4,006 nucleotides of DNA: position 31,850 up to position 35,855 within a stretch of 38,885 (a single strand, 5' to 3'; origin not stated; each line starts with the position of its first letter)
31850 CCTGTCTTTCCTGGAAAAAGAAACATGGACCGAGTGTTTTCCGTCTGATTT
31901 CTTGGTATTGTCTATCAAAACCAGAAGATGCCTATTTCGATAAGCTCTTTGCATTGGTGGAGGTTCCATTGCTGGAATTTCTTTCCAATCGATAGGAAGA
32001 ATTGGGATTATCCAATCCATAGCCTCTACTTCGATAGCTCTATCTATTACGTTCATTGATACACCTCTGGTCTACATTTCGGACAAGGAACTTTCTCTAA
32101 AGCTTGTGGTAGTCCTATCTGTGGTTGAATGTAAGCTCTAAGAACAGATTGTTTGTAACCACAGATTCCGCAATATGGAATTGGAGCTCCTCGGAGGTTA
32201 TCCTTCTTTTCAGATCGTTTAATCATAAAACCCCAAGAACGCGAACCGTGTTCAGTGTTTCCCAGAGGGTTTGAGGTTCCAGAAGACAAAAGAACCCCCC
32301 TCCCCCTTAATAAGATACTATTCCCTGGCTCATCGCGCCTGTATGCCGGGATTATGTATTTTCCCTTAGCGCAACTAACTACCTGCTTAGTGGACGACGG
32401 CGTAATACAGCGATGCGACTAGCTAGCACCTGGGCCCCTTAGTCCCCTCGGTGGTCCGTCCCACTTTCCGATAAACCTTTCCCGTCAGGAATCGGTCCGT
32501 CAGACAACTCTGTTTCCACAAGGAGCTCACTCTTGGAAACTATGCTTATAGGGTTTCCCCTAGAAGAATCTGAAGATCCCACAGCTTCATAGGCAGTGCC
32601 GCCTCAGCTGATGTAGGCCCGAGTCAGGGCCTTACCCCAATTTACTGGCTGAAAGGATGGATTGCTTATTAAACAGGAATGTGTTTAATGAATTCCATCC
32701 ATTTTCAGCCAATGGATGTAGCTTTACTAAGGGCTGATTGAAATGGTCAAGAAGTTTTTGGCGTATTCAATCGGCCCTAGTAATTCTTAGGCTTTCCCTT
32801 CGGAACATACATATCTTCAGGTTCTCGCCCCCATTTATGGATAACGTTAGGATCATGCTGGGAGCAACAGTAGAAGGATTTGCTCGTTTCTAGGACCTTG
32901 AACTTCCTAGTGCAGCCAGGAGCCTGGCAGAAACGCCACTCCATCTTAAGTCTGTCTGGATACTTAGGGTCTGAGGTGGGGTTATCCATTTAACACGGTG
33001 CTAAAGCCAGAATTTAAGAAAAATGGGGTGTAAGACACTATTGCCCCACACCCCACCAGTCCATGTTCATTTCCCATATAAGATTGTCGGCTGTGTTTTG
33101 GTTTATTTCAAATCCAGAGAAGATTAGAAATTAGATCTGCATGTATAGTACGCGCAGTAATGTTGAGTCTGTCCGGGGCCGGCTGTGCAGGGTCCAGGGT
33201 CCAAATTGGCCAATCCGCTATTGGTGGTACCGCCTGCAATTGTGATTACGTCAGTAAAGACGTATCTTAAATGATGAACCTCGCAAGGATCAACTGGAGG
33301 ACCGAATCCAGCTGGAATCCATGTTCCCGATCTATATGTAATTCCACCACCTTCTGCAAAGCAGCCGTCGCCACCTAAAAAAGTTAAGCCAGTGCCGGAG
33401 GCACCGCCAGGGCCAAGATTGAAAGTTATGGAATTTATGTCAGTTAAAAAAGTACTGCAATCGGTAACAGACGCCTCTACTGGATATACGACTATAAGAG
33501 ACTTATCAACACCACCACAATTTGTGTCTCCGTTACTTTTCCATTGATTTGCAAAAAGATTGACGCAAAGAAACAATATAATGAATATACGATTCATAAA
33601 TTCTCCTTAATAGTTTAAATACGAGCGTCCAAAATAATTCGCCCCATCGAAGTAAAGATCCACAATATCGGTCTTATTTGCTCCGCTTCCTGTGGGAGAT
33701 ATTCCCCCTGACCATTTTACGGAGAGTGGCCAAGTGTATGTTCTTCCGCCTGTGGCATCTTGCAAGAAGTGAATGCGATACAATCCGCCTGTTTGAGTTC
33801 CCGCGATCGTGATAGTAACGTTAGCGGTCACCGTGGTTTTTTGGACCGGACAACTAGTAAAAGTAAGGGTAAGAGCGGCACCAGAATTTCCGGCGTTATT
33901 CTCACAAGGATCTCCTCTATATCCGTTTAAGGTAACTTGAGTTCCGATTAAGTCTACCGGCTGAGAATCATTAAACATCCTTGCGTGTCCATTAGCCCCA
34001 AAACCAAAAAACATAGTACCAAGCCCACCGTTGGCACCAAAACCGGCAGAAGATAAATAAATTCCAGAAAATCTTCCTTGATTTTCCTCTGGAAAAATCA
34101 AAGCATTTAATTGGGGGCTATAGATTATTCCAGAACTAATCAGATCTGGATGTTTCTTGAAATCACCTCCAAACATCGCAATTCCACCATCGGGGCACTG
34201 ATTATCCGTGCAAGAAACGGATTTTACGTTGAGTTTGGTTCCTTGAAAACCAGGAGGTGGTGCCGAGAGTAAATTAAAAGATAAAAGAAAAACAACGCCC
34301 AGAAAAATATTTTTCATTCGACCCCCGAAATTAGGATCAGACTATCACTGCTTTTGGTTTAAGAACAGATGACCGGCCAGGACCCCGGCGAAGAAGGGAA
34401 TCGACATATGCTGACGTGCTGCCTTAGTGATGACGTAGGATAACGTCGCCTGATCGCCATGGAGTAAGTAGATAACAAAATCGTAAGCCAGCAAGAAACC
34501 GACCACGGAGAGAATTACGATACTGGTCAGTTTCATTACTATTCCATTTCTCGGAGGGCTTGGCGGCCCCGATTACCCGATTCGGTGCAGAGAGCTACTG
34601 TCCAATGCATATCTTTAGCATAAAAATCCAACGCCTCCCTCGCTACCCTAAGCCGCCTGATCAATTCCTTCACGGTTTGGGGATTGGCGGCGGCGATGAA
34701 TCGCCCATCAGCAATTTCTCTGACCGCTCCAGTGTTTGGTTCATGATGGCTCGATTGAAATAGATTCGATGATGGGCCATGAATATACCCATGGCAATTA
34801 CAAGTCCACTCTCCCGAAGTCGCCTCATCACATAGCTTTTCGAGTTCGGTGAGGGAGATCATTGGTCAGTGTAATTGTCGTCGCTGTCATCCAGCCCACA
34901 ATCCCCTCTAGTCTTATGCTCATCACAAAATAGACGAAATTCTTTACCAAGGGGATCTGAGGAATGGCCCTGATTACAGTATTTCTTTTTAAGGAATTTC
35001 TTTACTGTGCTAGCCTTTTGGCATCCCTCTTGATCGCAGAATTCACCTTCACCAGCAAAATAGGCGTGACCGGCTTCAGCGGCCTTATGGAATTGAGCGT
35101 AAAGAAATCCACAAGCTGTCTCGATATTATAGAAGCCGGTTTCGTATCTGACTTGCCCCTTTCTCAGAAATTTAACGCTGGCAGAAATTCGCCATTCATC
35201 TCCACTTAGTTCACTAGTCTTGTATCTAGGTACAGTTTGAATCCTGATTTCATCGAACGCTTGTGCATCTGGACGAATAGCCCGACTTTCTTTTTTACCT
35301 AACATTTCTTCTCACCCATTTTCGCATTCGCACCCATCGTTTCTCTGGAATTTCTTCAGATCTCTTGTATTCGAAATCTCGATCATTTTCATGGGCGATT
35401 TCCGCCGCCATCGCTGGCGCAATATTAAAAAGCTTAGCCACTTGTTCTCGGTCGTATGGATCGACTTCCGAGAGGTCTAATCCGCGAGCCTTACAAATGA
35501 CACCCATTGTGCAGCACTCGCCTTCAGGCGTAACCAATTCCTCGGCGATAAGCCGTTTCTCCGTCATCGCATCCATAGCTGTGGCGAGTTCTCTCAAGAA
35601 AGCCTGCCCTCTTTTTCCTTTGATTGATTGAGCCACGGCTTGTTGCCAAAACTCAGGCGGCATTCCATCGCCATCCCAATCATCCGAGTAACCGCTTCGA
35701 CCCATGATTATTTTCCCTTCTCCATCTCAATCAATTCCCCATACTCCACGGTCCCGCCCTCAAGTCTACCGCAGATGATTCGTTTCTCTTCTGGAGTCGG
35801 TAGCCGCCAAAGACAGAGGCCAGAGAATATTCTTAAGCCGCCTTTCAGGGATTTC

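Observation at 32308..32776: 470-nt ORF desert with raised GC and dense secondary structure: candidate novel phage structured RNA or replication origin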

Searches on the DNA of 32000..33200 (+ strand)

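Call 6: search_rna_families(source=window, start=32000, end=33200, threshold=evalue, max_evalue=10, show_alignments=3)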
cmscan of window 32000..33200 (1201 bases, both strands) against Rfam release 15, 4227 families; matches with E-value up to 10: 7.
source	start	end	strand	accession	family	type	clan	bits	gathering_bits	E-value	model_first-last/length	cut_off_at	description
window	32724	32783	+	RF03882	mir-4889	Gene; miRNA;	-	19.3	90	1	21-66/84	no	mir-4889 microRNA precursor family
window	32641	32716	+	RF00956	MIR1444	Gene; miRNA;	-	18.9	80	1.7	1-85/85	no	MIR1444 microRNA precursor family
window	32641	32716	-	RF00956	MIR1444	Gene; miRNA;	-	18.6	80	2.1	1-85/85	no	MIR1444 microRNA precursor family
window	32605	32654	+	RF01151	snoU82P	Gene; snRNA; snoRNA; CD-box;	-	17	42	0.13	1-55/55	no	Small nucleolar RNA U82P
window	32144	32163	+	RF01114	TMV_UPD-PK1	Cis-reg;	-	16.8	33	3.7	1-22/22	no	Pseudoknot of upstream pseudoknot domain (UPD) of the 3'UTR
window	33075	33127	+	RF00026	U6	Gene; snRNA; splicing;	CL00009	12.6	44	6.2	1-52/105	no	U6 spliceosomal RNA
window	32275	32296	+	RF01833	astro_FSE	Cis-reg; frameshift_element;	-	11.6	70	7.4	2-23/55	no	ribosomal frameshift site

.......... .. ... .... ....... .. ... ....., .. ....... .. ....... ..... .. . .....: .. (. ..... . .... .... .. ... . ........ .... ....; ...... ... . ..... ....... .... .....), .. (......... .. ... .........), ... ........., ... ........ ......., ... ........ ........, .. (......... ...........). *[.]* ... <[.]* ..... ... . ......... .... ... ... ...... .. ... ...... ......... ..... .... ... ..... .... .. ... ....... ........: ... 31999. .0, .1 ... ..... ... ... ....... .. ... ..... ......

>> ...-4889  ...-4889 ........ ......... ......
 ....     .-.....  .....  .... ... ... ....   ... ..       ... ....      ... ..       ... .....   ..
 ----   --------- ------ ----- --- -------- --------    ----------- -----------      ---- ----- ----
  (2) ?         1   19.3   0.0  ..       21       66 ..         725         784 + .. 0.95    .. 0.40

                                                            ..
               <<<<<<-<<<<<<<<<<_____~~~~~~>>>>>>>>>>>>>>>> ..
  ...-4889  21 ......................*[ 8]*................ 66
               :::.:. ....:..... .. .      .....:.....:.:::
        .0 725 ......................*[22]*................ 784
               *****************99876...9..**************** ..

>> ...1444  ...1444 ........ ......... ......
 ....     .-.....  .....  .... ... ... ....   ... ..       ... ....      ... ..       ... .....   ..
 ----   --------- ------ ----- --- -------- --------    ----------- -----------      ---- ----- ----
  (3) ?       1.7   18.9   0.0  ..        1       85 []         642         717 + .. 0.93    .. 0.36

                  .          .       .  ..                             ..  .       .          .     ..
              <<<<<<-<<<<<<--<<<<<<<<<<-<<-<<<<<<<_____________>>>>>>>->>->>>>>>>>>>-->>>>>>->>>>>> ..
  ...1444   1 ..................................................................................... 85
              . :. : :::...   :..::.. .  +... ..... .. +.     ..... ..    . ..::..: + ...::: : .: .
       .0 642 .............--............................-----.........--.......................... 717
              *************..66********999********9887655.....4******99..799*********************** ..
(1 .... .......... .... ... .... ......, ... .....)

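Call 8: search_dna_similar(query=window:32200-32900:+, collection=phages, mode=distant)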
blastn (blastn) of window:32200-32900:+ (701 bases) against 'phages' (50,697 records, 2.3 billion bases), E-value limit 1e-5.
No match.

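Call 36: search_dna_similar(query=window:32250-32820:+, collection=plasmids, mode=distant, max_rows=10)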
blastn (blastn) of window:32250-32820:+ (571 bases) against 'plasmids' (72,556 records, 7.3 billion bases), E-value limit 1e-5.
No match.

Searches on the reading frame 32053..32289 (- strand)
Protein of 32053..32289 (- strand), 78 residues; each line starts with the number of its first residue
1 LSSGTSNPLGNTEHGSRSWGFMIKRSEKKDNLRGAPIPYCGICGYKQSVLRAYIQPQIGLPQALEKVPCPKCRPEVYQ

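Call 11: search_protein_families(library=pfam, proteins=[window:32053-32289:-], max_evalue=0.01)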
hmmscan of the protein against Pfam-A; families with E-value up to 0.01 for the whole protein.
window:32053-32289:- (78 aa): 0 families

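Call 12: search_protein_families(library=phrogs, proteins=[window:32053-32289:-], max_evalue=0.01)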
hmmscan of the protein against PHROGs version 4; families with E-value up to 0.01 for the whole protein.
window:32053-32289:- (78 aa): 0 families

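Call 15: find_encoding_contigs(protein=window:32053-32289:-, flank=6000, max_places=10)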
Protein window:32053-32289:- (78 aa): no gene with exactly this product is on record in the collection.

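Call 19: find_homologous_proteins(query=window:32053-32289:-, max_evalue=0.01)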
Query window:32053-32289:-: no candidate shares three 5-residue words with the query. No homologue found.

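Call 66: list_cluster_members(proteins=[window:32053-32289:-, window:32053-32229:-, window:32777-32989:-, window:34345-34536:-, window:30545-30760:-, window:30215-30448:+, window:32439-32582:-, window:32255-32422:+, window:32738-32893:+, window:31147-31641:-])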
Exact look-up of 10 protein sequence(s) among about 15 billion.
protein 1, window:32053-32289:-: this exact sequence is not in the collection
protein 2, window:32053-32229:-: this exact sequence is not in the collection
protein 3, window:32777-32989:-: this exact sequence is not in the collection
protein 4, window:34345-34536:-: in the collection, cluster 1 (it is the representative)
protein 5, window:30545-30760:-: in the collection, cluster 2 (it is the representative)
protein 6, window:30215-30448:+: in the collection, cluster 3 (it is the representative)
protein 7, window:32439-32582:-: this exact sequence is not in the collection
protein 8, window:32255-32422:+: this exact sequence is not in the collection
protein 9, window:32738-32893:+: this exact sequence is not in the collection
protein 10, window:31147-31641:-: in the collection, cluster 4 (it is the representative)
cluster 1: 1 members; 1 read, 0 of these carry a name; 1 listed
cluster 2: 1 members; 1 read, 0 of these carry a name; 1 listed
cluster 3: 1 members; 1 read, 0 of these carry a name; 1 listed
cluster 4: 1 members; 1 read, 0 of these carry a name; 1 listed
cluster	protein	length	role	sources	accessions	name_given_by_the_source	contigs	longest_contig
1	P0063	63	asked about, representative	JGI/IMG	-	-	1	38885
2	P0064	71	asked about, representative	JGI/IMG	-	-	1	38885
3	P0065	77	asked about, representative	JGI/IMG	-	-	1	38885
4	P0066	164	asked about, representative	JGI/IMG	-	-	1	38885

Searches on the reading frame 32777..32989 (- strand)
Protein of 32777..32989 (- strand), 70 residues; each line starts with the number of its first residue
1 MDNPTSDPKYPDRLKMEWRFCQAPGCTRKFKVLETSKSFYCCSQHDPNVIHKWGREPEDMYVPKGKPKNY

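Call 11: search_protein_families(library=pfam, proteins=[window:32777-32989:-], max_evalue=0.01)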
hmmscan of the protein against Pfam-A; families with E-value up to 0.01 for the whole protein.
window:32777-32989:- (70 aa): 0 families

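Call 12: search_protein_families(library=phrogs, proteins=[window:32777-32989:-], max_evalue=0.01)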
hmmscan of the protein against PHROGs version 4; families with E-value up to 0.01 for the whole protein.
window:32777-32989:- (70 aa): 0 families

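Call 16: find_encoding_contigs(protein=window:32777-32989:-, flank=6000, max_places=10)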
Protein window:32777-32989:- (70 aa): no gene with exactly this product is on record in the collection.

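Call 37: find_homologous_proteins(query=window:32777-32989:-, max_evalue=0.01)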
Query window:32777-32989:-: 1 candidates shared short words with the query, none scored E <= 0.01.

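Call 75: search_protein_representatives(protein=window:32777-32989:-)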
Query: 70 residues. Proteins with E-value up to 0.001 (for the whole library): 8; up to 1e-10: 0; up to 1e-30: 0. The best 8 are listed.
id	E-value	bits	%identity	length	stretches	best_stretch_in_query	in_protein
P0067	3.9e-07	46.2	32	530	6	14-39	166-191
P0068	1.1e-06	44.8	40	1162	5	12-43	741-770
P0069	4.0e-06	43.0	46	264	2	16-51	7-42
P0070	1.4e-05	41.3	30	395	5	14-38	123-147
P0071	3.7e-05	39.9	44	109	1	16-58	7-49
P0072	1.3e-04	38.2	41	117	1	16-60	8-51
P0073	2.1e-04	37.5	44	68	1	19-69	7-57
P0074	4.9e-04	36.4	47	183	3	28-61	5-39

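Call 78: find_related_loci(query=A1, collection=viral_contigs, flank=5000)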
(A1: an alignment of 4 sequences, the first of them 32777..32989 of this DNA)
Query A1 (70 aa) in viral_contigs; peptide patterns used: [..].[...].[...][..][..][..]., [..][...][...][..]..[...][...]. (x = any residue, [..] = any of these).
23 stretches matched a pattern, but none encodes a relative of the query by tblastn (E <= 1e-3).

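Call 88: search_dna_similar(query=window:32777-32989:-, collection=phages, mode=protein, max_evalue=0.1, max_rows=15)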
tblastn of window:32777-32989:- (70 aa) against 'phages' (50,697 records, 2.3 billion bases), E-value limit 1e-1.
No match.

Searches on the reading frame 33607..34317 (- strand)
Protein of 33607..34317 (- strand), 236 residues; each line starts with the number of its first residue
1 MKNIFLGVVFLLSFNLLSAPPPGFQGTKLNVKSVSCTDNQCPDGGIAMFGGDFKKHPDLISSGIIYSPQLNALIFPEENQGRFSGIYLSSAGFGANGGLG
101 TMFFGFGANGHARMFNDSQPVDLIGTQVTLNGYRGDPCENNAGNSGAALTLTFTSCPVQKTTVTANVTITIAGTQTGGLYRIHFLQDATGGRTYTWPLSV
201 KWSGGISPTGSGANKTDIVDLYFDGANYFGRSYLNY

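Call 11: search_protein_families(library=pfam, proteins=[window:33607-34317:-], max_evalue=0.01)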
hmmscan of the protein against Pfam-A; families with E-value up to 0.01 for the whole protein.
window:33607-34317:- (236 aa): 0 families

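Call 12: search_protein_families(library=phrogs, proteins=[window:33607-34317:-], max_evalue=0.01)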
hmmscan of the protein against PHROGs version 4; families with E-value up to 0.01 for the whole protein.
window:33607-34317:- (236 aa): 3 families
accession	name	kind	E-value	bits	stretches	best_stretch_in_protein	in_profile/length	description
phrog_9017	-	tail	3.4e-08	35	1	156-230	68-151/159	tail fiber protein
phrog_34656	-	unknown function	8.9e-07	29.9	1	160-222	118-181/200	-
phrog_19200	-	head and packaging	0.00075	19.9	1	184-231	213-261/268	virion structural protein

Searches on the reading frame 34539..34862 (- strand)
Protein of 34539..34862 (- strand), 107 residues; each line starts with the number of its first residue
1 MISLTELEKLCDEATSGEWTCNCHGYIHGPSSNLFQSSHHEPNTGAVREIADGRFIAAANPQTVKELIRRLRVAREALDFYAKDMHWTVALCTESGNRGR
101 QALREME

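Call 11: search_protein_families(library=pfam, proteins=[window:34539-34862:-], max_evalue=0.01)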
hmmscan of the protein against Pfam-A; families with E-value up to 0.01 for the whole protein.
window:34539-34862:- (107 aa): 0 families

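Call 12: search_protein_families(library=phrogs, proteins=[window:34539-34862:-], max_evalue=0.01)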
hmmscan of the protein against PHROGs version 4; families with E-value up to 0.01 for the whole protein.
window:34539-34862:- (107 aa): 3 families
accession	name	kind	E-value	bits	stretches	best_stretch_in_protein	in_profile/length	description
phrog_5585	-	unknown function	8e-06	27.1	1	6-79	8-88/125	-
phrog_1667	-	unknown function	1.6e-05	26.4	1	2-75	4-71/133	-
phrog_4029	-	unknown function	2.3e-05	25.8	1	1-68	1-52/144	-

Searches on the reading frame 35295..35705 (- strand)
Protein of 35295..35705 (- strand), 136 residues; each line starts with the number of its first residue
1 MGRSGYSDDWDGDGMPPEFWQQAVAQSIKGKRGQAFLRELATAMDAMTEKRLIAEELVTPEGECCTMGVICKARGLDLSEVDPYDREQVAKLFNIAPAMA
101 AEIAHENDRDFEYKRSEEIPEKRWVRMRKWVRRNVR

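Call 11: search_protein_families(library=pfam, proteins=[window:35295-35705:-], max_evalue=0.01)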
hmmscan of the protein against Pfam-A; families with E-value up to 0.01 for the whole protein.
window:35295-35705:- (136 aa): 0 families

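Call 12: search_protein_families(library=phrogs, proteins=[window:35295-35705:-], max_evalue=0.01)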
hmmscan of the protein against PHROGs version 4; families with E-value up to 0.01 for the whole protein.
window:35295-35705:- (136 aa): 1 family
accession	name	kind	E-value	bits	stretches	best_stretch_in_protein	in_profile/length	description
phrog_25637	-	unknown function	1.7e-38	133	1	1-134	1-140/146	-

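Call 30: find_related_loci(query=window:35295-35705:-, collection=viral_contigs, flank=8000)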
Query window:35295-35705:- (136 aa) in viral_contigs; peptide patterns used: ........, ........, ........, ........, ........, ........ (x = any residue, [..] = any of these).
47 stretches matched a pattern; 47 encode a relative of the query (tblastn E <= 1e-3); 47 distinct loci.
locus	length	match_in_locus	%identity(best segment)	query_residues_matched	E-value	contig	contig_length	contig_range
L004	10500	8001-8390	59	1-135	5e-41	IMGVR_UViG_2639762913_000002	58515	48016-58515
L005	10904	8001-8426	54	1-136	3e-38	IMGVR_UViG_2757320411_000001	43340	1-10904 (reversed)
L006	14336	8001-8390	52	1-136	4e-38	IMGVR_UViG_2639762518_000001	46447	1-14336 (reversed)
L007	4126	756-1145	54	1-136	4e-38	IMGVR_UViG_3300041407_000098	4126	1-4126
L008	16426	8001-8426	52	1-136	9e-38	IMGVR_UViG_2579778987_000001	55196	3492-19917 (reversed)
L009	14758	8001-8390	54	1-136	9e-38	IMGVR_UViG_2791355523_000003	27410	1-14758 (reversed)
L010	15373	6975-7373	50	1-136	1e-37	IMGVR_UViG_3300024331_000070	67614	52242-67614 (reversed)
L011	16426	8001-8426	52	1-136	1e-37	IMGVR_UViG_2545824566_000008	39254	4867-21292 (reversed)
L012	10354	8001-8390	54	1-136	3e-37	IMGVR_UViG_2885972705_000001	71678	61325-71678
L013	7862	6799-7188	52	1-136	2e-37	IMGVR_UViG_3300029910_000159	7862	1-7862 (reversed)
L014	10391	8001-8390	53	1-136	2e-37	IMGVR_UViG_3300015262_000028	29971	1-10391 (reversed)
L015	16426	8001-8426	51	1-136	2e-37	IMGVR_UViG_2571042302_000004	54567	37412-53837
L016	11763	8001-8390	53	1-136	4e-37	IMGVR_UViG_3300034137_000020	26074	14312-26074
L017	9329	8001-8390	53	1-136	4e-37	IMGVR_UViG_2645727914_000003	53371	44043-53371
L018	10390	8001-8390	53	1-136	2e-36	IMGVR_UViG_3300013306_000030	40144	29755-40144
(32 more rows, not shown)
